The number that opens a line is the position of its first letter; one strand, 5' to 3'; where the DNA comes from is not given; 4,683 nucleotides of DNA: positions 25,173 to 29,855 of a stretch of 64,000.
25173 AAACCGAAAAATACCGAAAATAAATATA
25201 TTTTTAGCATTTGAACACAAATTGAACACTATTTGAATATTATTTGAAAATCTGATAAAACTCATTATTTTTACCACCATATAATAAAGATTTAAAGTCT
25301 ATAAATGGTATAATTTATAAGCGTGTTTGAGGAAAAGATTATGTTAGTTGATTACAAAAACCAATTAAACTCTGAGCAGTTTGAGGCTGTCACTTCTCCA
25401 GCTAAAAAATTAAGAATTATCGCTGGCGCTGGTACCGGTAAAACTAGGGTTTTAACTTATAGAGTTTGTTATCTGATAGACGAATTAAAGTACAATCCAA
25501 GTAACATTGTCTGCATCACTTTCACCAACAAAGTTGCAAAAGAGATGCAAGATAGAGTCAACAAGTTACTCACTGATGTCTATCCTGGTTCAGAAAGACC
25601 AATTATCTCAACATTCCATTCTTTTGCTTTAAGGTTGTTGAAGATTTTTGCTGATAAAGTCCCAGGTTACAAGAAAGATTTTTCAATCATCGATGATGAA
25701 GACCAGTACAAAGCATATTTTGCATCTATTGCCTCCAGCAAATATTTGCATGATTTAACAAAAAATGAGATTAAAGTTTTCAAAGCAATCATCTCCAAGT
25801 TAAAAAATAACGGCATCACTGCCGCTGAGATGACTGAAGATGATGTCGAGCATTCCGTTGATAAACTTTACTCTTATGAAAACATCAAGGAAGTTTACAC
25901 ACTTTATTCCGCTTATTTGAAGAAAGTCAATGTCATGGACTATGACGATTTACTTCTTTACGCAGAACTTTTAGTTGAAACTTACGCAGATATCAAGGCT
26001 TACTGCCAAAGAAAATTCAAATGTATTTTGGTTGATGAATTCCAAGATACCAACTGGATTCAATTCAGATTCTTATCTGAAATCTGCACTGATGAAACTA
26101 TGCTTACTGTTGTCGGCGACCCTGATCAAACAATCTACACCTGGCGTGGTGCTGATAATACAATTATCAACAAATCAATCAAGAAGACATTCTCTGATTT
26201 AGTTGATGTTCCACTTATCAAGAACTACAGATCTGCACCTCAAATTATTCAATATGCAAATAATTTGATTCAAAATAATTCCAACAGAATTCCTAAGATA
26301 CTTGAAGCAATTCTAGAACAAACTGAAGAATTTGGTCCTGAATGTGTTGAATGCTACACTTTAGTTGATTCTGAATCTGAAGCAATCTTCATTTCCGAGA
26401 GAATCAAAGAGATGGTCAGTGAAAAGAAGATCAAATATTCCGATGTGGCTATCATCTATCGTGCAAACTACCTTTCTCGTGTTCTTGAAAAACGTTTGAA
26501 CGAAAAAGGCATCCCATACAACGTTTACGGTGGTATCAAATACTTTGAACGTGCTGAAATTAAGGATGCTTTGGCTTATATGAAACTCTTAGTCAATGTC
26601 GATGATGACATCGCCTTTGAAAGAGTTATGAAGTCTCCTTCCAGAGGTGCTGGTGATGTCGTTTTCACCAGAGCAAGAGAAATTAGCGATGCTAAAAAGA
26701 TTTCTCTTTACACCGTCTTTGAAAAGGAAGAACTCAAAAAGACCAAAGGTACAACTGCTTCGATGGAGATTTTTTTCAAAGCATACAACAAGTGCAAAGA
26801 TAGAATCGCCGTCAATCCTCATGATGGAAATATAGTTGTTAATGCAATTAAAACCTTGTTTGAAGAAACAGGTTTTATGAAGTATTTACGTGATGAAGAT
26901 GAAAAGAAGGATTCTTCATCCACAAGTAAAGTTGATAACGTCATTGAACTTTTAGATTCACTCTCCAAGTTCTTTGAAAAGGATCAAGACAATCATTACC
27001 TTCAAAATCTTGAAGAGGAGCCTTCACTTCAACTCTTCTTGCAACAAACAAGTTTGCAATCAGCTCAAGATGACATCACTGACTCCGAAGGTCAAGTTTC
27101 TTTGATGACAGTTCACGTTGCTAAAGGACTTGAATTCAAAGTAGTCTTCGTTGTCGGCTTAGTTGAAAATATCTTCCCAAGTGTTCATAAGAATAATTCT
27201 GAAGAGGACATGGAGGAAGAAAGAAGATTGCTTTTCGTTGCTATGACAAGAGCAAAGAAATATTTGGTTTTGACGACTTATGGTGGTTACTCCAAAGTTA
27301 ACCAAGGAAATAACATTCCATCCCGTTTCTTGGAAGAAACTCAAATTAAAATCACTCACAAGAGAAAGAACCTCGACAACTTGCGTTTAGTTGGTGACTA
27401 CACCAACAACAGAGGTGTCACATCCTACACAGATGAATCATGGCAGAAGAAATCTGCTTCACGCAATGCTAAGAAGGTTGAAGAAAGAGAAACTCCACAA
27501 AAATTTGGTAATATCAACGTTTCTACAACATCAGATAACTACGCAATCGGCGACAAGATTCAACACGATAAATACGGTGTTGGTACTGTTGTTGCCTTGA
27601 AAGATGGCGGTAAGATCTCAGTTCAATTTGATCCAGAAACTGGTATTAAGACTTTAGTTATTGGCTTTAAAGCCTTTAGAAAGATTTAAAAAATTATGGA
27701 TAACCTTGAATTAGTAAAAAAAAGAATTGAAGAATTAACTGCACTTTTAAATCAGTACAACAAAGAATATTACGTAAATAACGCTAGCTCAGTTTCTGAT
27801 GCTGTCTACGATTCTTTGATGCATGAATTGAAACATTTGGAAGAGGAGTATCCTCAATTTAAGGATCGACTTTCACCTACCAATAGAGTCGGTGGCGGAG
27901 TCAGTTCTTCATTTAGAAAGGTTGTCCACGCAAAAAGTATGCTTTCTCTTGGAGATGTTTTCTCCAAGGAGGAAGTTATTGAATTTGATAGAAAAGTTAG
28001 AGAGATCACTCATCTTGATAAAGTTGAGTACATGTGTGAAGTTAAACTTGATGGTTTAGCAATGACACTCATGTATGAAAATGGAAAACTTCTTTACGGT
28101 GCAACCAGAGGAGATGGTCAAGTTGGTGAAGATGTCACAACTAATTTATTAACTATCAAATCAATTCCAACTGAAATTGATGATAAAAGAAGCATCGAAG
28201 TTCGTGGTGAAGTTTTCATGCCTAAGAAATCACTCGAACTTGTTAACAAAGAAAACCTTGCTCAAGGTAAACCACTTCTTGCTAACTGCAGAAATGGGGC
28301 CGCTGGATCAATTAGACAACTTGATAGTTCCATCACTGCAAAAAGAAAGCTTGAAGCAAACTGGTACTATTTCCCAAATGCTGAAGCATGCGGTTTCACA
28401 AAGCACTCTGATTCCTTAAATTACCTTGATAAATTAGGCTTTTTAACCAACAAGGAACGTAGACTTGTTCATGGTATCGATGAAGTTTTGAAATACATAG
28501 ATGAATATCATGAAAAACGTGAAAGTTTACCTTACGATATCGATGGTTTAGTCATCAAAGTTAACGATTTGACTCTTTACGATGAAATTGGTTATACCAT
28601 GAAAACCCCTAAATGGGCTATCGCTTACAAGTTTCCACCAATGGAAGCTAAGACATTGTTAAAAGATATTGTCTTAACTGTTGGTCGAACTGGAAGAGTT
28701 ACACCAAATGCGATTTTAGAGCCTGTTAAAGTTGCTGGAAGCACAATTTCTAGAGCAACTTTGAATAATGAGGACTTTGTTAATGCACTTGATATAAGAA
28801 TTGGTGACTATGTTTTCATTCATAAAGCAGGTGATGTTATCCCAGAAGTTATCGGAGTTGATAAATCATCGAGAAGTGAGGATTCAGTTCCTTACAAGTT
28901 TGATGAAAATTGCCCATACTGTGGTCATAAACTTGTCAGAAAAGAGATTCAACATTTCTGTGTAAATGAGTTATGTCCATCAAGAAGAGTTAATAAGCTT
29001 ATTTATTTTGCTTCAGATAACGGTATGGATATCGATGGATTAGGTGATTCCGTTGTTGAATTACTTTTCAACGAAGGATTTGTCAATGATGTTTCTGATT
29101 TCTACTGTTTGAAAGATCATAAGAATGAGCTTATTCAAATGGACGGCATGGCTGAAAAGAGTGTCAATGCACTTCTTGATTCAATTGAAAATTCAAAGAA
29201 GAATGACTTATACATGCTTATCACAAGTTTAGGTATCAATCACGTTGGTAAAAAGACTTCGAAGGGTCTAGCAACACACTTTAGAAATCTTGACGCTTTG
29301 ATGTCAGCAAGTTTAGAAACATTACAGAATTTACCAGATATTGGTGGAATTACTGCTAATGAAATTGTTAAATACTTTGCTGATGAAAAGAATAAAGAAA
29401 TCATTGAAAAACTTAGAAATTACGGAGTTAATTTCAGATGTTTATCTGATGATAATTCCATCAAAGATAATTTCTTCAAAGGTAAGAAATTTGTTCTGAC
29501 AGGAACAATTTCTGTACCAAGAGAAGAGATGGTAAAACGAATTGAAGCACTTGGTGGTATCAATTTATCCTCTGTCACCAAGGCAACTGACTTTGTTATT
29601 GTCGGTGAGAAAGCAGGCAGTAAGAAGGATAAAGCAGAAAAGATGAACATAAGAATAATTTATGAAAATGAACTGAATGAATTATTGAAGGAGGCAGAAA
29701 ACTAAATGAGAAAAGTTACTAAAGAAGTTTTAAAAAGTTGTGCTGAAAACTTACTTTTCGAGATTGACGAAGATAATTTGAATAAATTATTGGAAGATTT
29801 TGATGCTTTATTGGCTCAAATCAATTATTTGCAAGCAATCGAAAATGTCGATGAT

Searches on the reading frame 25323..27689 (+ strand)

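Call 20: search_protein_families(library=pfam, proteins=[window:25323-27689:+], max_evalue=0.001)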
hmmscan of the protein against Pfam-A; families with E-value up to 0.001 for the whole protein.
window:25323-27689:+ (788 aa): 7 families
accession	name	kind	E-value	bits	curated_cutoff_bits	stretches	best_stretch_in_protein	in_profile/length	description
PF00580.27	UvrD-helicase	-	6.9e-74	249.4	23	1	15-287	1-268/271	UvrD/REP helicase N-terminal domain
PF13361.12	UvrD_C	-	1.1e-67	229.4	25.6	1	298-652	3-347/350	UvrD-like helicase C-terminal domain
PF13245.12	AAA_19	-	3.2e-22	79.6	25.1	1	20-273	2-132/134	AAA domain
PF13538.12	UvrD_C_2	-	2.3e-11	43.8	27.4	1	594-650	4-51/52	UvrD-like helicase C-terminal domain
PF21196.3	PcrA_UvrD_tudor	-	1.1e-07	32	23.9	1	742-782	1-43/48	PcrA/UvrD tudor domain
PF01443.25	Viral_helicase1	-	5.5e-06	26.8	21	0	576-650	163-226/228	Viral superfamily 1 RNA helicase core domain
PF13604.12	AAA_30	-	0.00034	20.8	27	0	14-79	1-66/191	AAA domain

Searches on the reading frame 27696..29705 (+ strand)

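Call 21: search_protein_families(library=pfam, proteins=[window:27696-29705:+], max_evalue=0.001)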
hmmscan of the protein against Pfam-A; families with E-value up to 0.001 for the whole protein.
window:27696-29705:+ (669 aa): 10 families
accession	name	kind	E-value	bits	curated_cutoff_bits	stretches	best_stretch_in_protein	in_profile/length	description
PF01653.23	DNA_ligase_aden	-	4e-90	302.2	27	1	71-315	2-252/253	NAD-dependent DNA ligase adenylation domain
PF03120.22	DNA_ligase_OB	-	3e-32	110.8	32.9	1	320-396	2-78/79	NAD-dependent DNA ligase OB-fold domain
PF12826.13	HHH_2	-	2.7e-21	75.9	27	1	508-570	2-64/64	Helix-hairpin-helix motif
PF00533.33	BRCT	-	2.7e-14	53.6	21.3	1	591-663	3-77/78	BRCA1 C Terminus (BRCT) domain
PF14520.12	HHH_5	-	4.3e-09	37.2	27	1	512-559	5-53/57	Helix-hairpin-helix domain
PF22745.1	Nlig-Ia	-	5.9e-05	24.1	27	1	25-54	20-49/92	DNA ligase-like, N-terminal NAD+-binding domain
PF03119.21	DNA_ligase_ZBD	-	7e-05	23.1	25.8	1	405-428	1-26/27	NAD-dependent DNA ligase C4 zinc finger domain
PF00633.29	HHH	-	0.00013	22.1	24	1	532-560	2-30/30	Helix-hairpin-helix motif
PF16589.12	BRCT_2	-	0.00035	21.2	27.3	1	592-655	1-65/86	BRCT domain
PF12738.14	PTCB-BRCT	-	0.00083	19.8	22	0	602-655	6-59/63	twin BRCT domain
